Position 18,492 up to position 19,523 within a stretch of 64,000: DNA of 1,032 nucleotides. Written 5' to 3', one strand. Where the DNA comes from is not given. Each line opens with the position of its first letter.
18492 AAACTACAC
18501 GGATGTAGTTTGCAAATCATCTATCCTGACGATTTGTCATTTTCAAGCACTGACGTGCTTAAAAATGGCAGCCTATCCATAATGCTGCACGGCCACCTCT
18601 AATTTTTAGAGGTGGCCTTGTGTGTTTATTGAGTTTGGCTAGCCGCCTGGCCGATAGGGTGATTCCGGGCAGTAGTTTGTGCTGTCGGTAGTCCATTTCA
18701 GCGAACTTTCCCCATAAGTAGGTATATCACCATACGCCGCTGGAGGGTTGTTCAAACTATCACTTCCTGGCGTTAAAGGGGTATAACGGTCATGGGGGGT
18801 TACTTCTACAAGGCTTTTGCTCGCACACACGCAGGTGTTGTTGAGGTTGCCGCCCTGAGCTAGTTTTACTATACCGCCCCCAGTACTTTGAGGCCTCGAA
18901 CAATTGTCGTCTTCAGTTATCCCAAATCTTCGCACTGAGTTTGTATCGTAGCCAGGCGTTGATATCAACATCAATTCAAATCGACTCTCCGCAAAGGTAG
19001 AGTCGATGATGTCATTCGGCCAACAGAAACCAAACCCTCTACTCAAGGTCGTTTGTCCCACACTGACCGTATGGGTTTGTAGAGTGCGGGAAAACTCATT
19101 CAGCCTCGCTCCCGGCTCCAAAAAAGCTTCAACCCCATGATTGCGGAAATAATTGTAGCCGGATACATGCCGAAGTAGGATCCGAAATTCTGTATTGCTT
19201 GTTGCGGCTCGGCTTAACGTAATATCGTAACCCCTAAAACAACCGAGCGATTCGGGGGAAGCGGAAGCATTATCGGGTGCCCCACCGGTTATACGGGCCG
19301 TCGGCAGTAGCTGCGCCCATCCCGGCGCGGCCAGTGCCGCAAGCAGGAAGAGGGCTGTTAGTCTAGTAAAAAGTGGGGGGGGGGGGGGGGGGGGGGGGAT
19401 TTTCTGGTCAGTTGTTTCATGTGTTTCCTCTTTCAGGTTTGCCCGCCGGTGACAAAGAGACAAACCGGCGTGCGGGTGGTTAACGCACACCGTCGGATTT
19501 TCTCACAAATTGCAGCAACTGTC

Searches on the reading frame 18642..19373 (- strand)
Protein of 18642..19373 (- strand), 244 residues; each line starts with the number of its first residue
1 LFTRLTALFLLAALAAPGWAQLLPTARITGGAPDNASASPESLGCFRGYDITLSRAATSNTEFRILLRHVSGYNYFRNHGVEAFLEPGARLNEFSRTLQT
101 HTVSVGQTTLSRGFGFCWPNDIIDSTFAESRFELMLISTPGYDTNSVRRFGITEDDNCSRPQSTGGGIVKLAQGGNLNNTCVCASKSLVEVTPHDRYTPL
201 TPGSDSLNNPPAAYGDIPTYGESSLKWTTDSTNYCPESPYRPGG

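Call 5: find_homologous_proteins(query=window:18642-19373:-, max_evalue=0.01)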
Query seq(244 aa) (244 aa): 15 proteins with E <= 0.01 among 1363 candidates.
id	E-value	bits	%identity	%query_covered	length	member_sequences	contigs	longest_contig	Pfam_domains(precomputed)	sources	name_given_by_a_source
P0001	2.6e-155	533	97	100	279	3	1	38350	-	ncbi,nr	ncbi:MAG: hypothetical protein OXD47_02665, partial [Gammaproteobacteria bacterium]|nr:hypothetical 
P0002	1.1e-77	279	52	100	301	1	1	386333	-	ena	-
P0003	1.6e-77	278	54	95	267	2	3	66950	-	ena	-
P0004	7.1e-77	276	56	92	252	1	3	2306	-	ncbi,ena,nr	ncbi:MAG: hypothetical protein OXC62_01655 [Aestuariivita sp.]|nr:hypothetical protein [Aestuariivit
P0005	2.1e-75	271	58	91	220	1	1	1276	-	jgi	-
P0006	3.4e-75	271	53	91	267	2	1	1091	-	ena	-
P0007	8.6e-74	266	52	99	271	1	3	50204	-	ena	-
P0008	5.0e-73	264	64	78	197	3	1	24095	-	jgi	-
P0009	8.9e-73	263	55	100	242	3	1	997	-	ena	-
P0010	1.5e-50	190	49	80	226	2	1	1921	-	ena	-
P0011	2.9e-40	156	41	95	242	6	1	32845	-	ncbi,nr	ncbi:MAG: hypothetical protein OXE48_06445 [Gammaproteobacteria bacterium]|nr:hypothetical protein [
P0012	3.3e-39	153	41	83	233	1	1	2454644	-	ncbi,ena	-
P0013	1.1e-37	148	40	86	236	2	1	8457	-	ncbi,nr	ncbi:MAG: hypothetical protein OXF73_08705 [Gammaproteobacteria bacterium]|nr:hypothetical protein [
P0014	1.6e-16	78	31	82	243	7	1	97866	-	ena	-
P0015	8.4e-16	76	30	85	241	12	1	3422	-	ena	-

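Call 8: find_encoding_contigs(protein=P0001, flank=10000)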
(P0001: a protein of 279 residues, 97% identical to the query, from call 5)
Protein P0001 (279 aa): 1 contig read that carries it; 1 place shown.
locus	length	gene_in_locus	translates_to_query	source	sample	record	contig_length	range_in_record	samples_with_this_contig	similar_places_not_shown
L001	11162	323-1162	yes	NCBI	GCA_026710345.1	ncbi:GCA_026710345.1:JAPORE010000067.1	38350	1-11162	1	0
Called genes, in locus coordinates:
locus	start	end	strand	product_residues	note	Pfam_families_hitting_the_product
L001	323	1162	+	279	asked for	-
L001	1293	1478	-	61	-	-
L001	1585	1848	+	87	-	PF26095:CC_Bre1 (weak)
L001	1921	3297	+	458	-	PF00072:Response_reg, PF00158:Sigma54_activat, PF14532:Sigma54_activ_2, PF07724:AAA_2 (weak), PF07728:AAA_5 (weak), PF25601:AAA_lid_14, PF02954:HTH_8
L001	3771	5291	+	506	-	PF03853:YjeF_N, PF01256:Carb_kinase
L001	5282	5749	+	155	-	PF02367:TsaE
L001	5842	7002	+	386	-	PF11741:AMIN, PF01520:Amidase_3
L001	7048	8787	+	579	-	PF02518:HATPase_c, PF13589:HATPase_c_3, PF01119:DNA_mis_repair, PF08676:MutL_C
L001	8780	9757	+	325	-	PF01745:IPT (faint), PF01715:IPPT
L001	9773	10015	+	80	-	PF17209:Hfq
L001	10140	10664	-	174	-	-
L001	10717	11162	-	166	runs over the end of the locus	PF05932:CesT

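Call 9: find_encoding_contigs(protein=P0007, flank=6000)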
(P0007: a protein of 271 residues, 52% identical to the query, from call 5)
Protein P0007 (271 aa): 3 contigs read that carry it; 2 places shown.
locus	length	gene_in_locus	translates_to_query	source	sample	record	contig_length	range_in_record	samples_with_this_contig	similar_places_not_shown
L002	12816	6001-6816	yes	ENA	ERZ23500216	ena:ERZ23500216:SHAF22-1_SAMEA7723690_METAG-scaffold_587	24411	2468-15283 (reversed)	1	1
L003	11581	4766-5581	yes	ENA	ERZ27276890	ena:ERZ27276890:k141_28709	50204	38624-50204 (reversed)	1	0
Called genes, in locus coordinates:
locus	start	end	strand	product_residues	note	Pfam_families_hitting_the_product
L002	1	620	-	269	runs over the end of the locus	PF20356:DUF6651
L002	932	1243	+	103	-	-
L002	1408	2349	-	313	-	PF03400:DDE_Tnp_IS1 (faint)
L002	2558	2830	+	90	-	-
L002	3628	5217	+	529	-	-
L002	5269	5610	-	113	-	-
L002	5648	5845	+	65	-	-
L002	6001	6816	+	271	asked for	-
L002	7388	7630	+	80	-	-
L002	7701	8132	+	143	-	-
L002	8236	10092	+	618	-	PF04851:ResIII, PF00271:Helicase_C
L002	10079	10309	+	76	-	-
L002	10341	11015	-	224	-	-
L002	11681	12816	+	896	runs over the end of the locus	PF00350:Dynamin_N (faint), PF01926:MMR_HSR1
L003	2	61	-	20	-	?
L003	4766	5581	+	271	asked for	-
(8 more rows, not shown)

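Call 15: find_related_loci(query=A1, collection=genome_contigs, flank=3000)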
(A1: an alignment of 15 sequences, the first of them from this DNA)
Query A1 (244 aa) in genome_contigs; peptide patterns used: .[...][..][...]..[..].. (x = any residue, [..] = any of these).
46 stretches matched a pattern; 15 encode a relative of the query (tblastn E <= 1e-3); 15 distinct loci.
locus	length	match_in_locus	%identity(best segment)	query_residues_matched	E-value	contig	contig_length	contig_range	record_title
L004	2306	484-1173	56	17-241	3e-79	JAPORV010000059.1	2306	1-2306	MAG: Aestuariivita sp. isolate CAR1_bin_7 NODE_8963_length_2306_cov_26.6179, whole genome shotgun sequence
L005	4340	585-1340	50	1-243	2e-75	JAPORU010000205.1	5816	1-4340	MAG: Aestuariivita sp. isolate CAR1_bin_6 NODE_3792_length_5816_cov_21.5931, whole genome shotgun sequence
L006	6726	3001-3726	42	13-244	3e-44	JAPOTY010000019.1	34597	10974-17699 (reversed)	MAG: Gammaproteobacteria bacterium isolate CAR4_bin_12 NODE_336_length_34597_cov_16.4525, whole genome shotgun sequence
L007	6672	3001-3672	36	19-244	1e-27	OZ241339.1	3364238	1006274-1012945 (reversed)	MAG: Pseudomonadales bacterium isolate cbcdbaa0-eece-4240-b2d8-20bde94b4aec genome assembly, chromosome: 1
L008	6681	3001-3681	31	1-241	5e-27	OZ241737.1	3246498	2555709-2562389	MAG: Paracoccaceae bacterium isolate 3a46951a-f5b3-4b3b-a1ef-edcb7c64fda5 genome assembly, chromosome: 1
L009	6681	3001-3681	31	1-241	1e-26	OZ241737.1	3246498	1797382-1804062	MAG: Paracoccaceae bacterium isolate 3a46951a-f5b3-4b3b-a1ef-edcb7c64fda5 genome assembly, chromosome: 1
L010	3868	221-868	34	19-244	4e-26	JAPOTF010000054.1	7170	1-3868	MAG: Roseovarius sp. isolate CAR3_bin_17 NODE_2374_length_7170_cov_9.07027, whole genome shotgun sequence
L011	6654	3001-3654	32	19-244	8e-26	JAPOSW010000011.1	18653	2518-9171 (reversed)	MAG: Gammaproteobacteria bacterium isolate CAR2_bin_8 NODE_1021_length_18653_cov_12.7277, whole genome shotgun sequence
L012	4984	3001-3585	31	39-241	2e-24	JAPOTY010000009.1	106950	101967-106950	MAG: Gammaproteobacteria bacterium isolate CAR4_bin_12 NODE_31_length_106950_cov_11.1265, whole genome shotgun sequence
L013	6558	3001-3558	29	45-241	3e-18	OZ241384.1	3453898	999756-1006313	MAG: Paracoccaceae bacterium isolate bdf71066-f628-4a4a-8f3d-f8669aac2b40 genome assembly, chromosome: 1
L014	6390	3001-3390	30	41-244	6e-16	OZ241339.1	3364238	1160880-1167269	MAG: Pseudomonadales bacterium isolate cbcdbaa0-eece-4240-b2d8-20bde94b4aec genome assembly, chromosome: 1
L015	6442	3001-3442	33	59-241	2e-9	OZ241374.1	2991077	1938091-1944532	MAG: Arenicellales bacterium isolate e20ed838-ccde-4585-ad24-56f5f8a8bd1e genome assembly, chromosome: 1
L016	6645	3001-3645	41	41-243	4e-44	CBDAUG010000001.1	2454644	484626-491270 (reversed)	MAG: Alphaproteobacteria bacterium isolate 85bc8abf-2a0b-40a6-bf12-b11200afe27e genome assembly, contig: contig_1, whole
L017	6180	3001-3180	40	71-131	2e-6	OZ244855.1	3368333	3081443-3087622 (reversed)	MAG: Candidatus Poriferihabitans sp. isolate 02711fc3-2c7e-402c-87d4-6a55832cb424 genome assembly, chromosome: 1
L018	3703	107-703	33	41-244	4e-24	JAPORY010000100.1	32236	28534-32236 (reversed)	MAG: Aestuariivita sp. isolate CAR2_bin_10 NODE_426_length_32236_cov_12.6396, whole genome shotgun sequence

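Call 16: find_related_loci(query=A1, collection=metagenome_contigs, flank=3000)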
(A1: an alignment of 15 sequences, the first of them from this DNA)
Query A1 (244 aa) in metagenome_contigs; peptide patterns used: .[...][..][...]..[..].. (x = any residue, [..] = any of these).
27 stretches matched a pattern, but none encodes a relative of the query by tblastn (E <= 1e-3).

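Call 30: predict_structure(alignment_id=A1)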
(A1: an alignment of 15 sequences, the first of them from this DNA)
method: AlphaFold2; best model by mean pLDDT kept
length: 244 residues; sequences in the alignment: 15
mean_pLDDT: 66.6   pTM: 0.59
mean pLDDT of the five models: 66.6, 61.5, 59.5, 58.8, 58.0
residues with pLDDT >= 90: 38; 70-90: 86; 50-70: 61; < 50: 59
segments of 3 or more residues with pLDDT < 50: 1-5, 7-12, 189-230
pLDDT, mean of each block of 10 residues (from residue 1): 46 50 85 68 76 92 89 66 66 80 94 84 71 87 85 76 70 63 61 34 33 30 38 62 49
secondary structure, 60 per line:
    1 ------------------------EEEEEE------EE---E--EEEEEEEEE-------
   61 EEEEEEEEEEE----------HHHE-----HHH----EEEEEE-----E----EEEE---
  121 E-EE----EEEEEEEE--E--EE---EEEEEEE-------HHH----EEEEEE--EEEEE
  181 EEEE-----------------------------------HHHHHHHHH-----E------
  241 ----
elements in order: E25-30 E45-53 E61-71 E98-103 E114-117 E129-136 E147-153 E168-173 E176-184 H220-228
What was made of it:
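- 18639..19313 (-): Mature protein CDS (about 224 aa, 6 Cys) and stop codon. It belongs to a rare family with no database annotation and a Calx-beta-like beta-sandwich core. Call 30 gives the model (pLDDT 66.6).
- On Calx-beta domain family (Pfam PF03160): They rest on a model of pLDDT 66.6 (call 30).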

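Call 33: search_protein_representatives(alignment_id=A1)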
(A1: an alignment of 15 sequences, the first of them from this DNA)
Query: 15 sequences, 250 profile positions. Proteins with E-value up to 0.001 (for the whole library): 50; up to 1e-10: 30; up to 1e-30: 7. The best 50 are listed.
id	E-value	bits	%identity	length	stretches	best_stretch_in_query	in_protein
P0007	2.4e-123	426.4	-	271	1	2-249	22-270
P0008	3.0e-94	331.1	-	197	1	55-250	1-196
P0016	3.5e-70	252.3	-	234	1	5-250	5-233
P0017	3.3e-63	229.4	-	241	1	2-249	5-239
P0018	4.4e-59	215.9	-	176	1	66-250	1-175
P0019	2.2e-50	187.4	-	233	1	13-247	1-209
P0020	5.8e-46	172.9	-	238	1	3-249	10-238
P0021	1.9e-30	122.1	-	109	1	11-117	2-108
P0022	4.8e-28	114.2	-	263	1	4-250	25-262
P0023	3.3e-26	108.2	-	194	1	64-250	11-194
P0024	4.8e-26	107.6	-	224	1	52-250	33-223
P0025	3.6e-25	104.8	-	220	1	2-194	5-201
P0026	1.1e-24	103.2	-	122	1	120-248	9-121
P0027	1.7e-23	99.3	-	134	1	90-197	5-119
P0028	5.8e-23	97.6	-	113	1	139-247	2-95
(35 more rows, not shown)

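Call 36: find_encoding_contigs(protein=P0003, flank=3000)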
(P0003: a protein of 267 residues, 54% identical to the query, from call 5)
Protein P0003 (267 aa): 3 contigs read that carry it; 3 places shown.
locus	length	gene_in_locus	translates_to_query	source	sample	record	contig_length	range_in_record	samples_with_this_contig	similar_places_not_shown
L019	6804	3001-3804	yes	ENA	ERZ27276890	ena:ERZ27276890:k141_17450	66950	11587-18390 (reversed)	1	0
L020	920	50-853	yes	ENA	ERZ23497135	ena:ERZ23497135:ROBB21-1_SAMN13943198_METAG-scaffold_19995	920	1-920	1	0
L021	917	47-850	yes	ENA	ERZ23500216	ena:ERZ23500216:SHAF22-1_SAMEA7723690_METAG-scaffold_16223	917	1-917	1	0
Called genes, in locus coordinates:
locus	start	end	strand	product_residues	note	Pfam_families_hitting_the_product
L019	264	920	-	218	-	PF00578:AhpC-TSA, PF08534:Redoxin, PF10417:1-cysPrx_C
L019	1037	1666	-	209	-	-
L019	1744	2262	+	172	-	PF06676:DUF1178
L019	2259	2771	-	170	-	-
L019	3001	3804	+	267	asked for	-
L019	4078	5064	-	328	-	PF02606:LpxK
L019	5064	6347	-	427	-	PF04413:Glycos_transf_N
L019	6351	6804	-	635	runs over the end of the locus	PF00664:ABC_membrane, PF00005:ABC_tran, PF02463:SMC_N (weak)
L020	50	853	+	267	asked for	-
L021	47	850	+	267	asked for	-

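Call 37: find_encoding_contigs(protein=P0002, flank=3000)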
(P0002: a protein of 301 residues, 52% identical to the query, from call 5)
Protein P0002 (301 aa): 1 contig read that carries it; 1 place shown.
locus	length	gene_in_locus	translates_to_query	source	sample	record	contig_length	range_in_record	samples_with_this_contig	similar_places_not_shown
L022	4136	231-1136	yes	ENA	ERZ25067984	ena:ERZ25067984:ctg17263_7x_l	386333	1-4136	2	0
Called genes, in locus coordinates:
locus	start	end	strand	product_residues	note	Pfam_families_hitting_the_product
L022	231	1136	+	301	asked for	-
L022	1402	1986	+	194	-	-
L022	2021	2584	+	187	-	PF01609:DDE_Tnp_1 (faint)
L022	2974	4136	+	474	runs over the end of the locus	PF04174:CP_ATPgrasp_1, PF14403:CP_ATPgrasp_2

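Call 38: fold_search(model_id=the predicted structure, library=pdb)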
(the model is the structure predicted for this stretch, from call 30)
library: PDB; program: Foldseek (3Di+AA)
matches with E <= 10: 1570; with E <= 0.001: 25
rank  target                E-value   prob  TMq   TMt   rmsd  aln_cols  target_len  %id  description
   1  2dpk                  2.1e-05  1.00  0.36  0.63   4.1       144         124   14  The Crystal Structure of the Primary Ca2+ Sensor of the Na+/Ca2+ Exchanger (released 2006-06-13)
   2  3ead_B                2.3e-05  1.00  0.35  0.67   3.9       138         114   12  Crystal structure of CALX-CBD1 (released 2009-09-08)
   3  3e9t_A                3.2e-05  1.00  0.35  0.69   3.8       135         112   11  Crystal structure of Apo-form Calx CBD1 domain (released 2009-09-01)
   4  3fq4_B                4.3e-05  1.00  0.34  0.64   4.6       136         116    7  Crystal structure of the Calx-beta domain of integrin beta4 (released 2009-06-23)
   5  3gin_A                5.5e-05  1.00  0.34  0.64   4.7       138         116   14  Crystal structure of E454K-CBD1 (released 2009-04-21)
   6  3h6a_B                6.9e-05  1.00  0.34  0.64   4.6       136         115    7  Structure of the Calx-beta domain of integrin beta4 crystallized in the presence of calcium (released 2009-06-23)
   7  3e9t_B                8.3e-05  1.00  0.35  0.68   4.0       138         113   12  Crystal structure of Apo-form Calx CBD1 domain (released 2009-09-01)
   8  3gin_B                9.4e-05  1.00  0.36  0.67   3.9       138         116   14  Crystal structure of E454K-CBD1 (released 2009-04-21)
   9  3ead_A                1.0e-04  1.00  0.34  0.66   5.0       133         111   13  Crystal structure of CALX-CBD1 (released 2009-09-08)
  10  8jp0                  1.1e-04  1.00  0.37  0.14   3.8       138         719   12  structure of human sodium-calciumexchanger NCX1 (released 2024-01-03)
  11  3fso_B                1.3e-04  1.00  0.34  0.66   4.4       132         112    6  Crystal structure of the Calx-beta domain of integrin beta4, calcium soak (released 2009-06-23)
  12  2qvk                  2.1e-04  1.00  0.36  0.65   3.8       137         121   10  The second Ca2+-binding domain of the Na+-Ca2+ exchanger is essential for regulation: crystal structures and mutational  (released 2007-11-13)
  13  3hrz_B                3.6e-04  0.99  0.28  0.29  18.0       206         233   13  Cobra Venom Factor (CVF) in complex with human factor B (released 2009-07-07)
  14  6kgd_A                4.3e-04  0.96  0.24  0.34  10.8       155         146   11  Crystal structure of CaDoc0917(R49D)-CaCohA2 complex at pH 8.0 (released 2020-07-08)
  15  8sgt_A                4.8e-04  1.00  0.35  0.14   4.0       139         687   14  Cryo-EM structure of human NCX1 in Ca2+ bound, activated state (group II in the presence of 0.5 mM Ca2+) (released 2023-10-11)
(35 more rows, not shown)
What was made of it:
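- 18639..19313 (-): Call 38 gives Foldseek matches to Calx-beta domains at E 2e-5 with TM(target) 0.63-0.69.
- On Calx-beta domain family (Pfam PF03160): Top Foldseek hits are Calx-beta domains (E 2e-5, TM(target) 0.63-0.69, TM(query) 0.35; call 38).
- Closest known: Calx-beta domains. Same: The best structural matches of the AlphaFold model core are Calx-beta domains (call 38: E 2e-5, TM(target) 0.63-0.69).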

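Call 43: list_cluster_members(proteins=[P0001, P0011, P0013])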
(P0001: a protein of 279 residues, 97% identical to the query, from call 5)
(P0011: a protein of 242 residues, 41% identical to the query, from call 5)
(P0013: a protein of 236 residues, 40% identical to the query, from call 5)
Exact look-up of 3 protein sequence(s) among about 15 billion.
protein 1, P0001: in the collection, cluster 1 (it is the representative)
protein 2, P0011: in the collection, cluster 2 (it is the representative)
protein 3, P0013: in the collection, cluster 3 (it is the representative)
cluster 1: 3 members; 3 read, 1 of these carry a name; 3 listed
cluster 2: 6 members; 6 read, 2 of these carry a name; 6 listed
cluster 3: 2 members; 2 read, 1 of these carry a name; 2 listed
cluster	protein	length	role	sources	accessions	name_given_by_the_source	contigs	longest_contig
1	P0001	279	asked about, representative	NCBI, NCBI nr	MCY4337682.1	MAG: hypothetical protein OXD47_02665, partial [Gammaproteobacteria bacterium] | hypothetical protein [Gammaproteobacteria bacterium]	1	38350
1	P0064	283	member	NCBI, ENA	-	-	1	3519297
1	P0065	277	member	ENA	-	-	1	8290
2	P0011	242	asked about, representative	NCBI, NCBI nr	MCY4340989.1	MAG: hypothetical protein OXE48_06445 [Gammaproteobacteria bacterium] | hypothetical protein [Gammaproteobacteria bacterium]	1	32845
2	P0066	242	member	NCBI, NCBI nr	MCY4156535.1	MAG: hypothetical protein OXF66_03740 [Gammaproteobacteria bacterium] | hypothetical protein [Gammaproteobacteria bacterium]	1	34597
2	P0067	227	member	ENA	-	-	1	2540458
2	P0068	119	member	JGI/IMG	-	-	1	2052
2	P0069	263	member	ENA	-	-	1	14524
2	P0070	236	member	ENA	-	-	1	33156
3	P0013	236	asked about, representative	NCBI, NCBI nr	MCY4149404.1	MAG: hypothetical protein OXF73_08705 [Gammaproteobacteria bacterium] | hypothetical protein [Gammaproteobacteria bacterium]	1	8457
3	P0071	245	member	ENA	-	-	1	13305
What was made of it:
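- The tract sits inside a 3.5-Mb contig (call 43), between a coherent SD-ATG leader and its signal peptide.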

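Call 46: find_encoding_contigs(protein=P0069, flank=1500, max_places=4)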
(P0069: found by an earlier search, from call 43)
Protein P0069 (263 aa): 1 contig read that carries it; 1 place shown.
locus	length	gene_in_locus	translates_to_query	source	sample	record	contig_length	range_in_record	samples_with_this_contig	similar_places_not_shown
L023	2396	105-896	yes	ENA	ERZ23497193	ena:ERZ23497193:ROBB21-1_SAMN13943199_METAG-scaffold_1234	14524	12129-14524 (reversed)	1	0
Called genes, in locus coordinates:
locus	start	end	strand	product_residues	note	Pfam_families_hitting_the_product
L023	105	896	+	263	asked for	-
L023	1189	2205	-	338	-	PF13669:Glyoxalase_4 (faint), PF18029:Glyoxalase_6 (faint), PF00903:Glyoxalase (weak)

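Call 47: find_encoding_contigs(protein=P0065, flank=1500, max_places=4)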
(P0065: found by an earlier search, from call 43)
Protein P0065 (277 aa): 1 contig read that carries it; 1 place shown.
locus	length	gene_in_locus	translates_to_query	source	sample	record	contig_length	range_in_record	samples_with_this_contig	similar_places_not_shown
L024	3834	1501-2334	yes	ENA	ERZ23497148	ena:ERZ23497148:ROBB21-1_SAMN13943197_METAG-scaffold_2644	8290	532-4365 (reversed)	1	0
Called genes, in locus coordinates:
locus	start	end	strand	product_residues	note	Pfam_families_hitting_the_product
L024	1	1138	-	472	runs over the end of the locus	PF13191:AAA_16 (faint), PF13173:AAA_14, PF13635:DUF4143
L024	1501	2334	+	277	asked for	-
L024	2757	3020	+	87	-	PF26095:CC_Bre1 (weak)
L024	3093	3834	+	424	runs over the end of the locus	?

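Call 48: find_encoding_contigs(protein=P0011, flank=1500, max_places=4)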
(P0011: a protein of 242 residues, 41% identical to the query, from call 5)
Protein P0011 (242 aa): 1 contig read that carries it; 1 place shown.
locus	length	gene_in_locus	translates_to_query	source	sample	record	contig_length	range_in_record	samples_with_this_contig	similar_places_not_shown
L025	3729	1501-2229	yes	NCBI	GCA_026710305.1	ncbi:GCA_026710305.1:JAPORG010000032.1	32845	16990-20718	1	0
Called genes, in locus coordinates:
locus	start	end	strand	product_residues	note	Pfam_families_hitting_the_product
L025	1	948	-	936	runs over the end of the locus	PF13620:CarboxypepD_reg, PF13715:CarbopepD_reg_2 (weak), PF07715:Plug, PF00593:TonB_dep_Rec_b-barrel, PF14905:OMP_b-brl_3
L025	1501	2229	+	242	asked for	-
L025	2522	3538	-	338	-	PF13669:Glyoxalase_4 (faint), PF18029:Glyoxalase_6 (faint), PF00903:Glyoxalase (weak)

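Call 49: find_encoding_contigs(protein=P0067, flank=1500, max_places=4)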
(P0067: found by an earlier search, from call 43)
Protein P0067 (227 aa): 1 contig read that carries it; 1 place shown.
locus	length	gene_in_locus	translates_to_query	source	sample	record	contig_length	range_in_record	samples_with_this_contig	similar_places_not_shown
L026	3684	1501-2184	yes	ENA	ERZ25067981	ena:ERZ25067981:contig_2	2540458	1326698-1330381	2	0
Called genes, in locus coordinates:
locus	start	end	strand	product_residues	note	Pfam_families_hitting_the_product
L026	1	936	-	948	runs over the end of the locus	PF13620:CarboxypepD_reg, PF13715:CarbopepD_reg_2 (weak), PF07715:Plug, PF00593:TonB_dep_Rec_b-barrel, PF14905:OMP_b-brl_3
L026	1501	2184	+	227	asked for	-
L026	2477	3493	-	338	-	PF13669:Glyoxalase_4 (faint), PF18029:Glyoxalase_6 (faint), PF00903:Glyoxalase (weak)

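Call 50: find_encoding_contigs(protein=P0070, flank=1500, max_places=4)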
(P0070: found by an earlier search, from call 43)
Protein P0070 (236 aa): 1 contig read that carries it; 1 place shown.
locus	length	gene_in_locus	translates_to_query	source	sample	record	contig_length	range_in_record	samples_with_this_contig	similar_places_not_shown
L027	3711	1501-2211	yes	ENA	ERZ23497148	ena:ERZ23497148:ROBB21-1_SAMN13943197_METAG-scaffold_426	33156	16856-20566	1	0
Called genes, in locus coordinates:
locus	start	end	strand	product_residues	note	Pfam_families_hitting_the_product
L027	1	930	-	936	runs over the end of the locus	PF13620:CarboxypepD_reg, PF13715:CarbopepD_reg_2 (weak), PF07715:Plug, PF00593:TonB_dep_Rec_b-barrel, PF14905:OMP_b-brl_3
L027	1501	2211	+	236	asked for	-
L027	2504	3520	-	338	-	PF13669:Glyoxalase_4 (faint), PF18029:Glyoxalase_6 (faint), PF00903:Glyoxalase (weak)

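Call 52: find_encoding_contigs(protein=P0013, flank=1500, max_places=4)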
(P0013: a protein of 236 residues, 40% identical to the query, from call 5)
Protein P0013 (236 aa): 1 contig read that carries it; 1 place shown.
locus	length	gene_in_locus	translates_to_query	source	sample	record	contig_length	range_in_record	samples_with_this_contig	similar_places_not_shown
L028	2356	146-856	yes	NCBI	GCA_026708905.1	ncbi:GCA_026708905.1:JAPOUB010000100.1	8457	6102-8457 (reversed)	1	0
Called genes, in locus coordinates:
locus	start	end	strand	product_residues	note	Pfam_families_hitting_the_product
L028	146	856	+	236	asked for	-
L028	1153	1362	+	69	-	-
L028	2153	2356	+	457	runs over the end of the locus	PF26314:MptA_B_family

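Call 53: find_encoding_contigs(protein=P0071, flank=1500, max_places=4)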
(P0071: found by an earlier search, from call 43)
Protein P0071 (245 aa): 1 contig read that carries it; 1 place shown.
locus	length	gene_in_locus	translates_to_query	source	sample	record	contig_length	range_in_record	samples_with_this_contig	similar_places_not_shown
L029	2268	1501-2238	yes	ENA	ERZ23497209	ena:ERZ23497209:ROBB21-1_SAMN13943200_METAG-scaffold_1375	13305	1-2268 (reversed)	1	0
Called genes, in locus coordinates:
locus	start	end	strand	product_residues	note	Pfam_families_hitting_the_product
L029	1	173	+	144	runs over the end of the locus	PF04828:GFA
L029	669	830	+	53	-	-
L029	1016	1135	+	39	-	-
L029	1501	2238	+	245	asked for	-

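Call 63: search_solved_structures(query=A1, max_evalue=10, show_alignments=2)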
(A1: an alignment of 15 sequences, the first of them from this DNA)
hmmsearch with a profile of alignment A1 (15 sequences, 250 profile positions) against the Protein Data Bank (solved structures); distinct sequences matched with E-value up to 10: 0.
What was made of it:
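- On Calx-beta domain family (Pfam PF03160): No PDB sequence match at E up to 10 (call 63).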
